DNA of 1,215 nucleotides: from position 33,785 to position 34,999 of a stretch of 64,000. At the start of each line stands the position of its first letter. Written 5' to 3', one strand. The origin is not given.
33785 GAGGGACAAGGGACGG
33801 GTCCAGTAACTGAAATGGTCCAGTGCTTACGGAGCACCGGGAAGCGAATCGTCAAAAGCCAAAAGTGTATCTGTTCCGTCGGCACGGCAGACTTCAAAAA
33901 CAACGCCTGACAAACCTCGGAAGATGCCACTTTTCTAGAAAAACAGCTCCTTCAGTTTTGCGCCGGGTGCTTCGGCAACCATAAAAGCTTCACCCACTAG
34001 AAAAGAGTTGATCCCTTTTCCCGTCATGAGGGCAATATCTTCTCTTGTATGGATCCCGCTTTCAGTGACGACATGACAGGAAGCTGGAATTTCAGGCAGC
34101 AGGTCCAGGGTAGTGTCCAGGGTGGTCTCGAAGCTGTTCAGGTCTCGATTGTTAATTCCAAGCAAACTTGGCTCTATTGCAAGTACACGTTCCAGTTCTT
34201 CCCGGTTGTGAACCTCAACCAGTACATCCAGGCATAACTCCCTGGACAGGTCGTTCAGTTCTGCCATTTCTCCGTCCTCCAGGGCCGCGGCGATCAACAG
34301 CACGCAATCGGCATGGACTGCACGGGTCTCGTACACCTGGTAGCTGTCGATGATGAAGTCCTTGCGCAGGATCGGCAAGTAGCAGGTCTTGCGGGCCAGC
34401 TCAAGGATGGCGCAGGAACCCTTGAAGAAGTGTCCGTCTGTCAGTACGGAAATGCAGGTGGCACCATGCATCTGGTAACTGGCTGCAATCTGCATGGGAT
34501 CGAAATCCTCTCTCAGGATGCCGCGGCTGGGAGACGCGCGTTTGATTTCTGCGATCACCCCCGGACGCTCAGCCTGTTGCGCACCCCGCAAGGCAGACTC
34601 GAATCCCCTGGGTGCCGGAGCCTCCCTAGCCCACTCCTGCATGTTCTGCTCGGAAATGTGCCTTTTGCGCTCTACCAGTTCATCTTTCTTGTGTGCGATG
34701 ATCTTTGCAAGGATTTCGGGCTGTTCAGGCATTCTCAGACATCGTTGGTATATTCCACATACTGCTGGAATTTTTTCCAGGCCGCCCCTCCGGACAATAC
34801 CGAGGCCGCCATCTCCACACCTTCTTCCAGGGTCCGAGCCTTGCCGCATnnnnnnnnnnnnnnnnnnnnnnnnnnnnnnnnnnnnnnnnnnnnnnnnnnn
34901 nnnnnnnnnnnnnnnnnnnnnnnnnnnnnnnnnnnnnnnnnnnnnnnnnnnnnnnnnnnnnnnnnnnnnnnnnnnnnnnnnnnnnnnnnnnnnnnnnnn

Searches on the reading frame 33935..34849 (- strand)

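Call 57: search_protein_families(library=pfam, proteins=[window:33935-34849:-], max_evalue=0.00001)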
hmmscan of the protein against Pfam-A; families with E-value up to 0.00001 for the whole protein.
window:33935-34849:- (304 aa): 1 family
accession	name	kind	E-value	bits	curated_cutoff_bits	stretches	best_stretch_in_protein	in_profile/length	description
PF00218.27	IGPS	-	3e-87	292.5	27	1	47-302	1-254/254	Indole-3-glycerol phosphate synthase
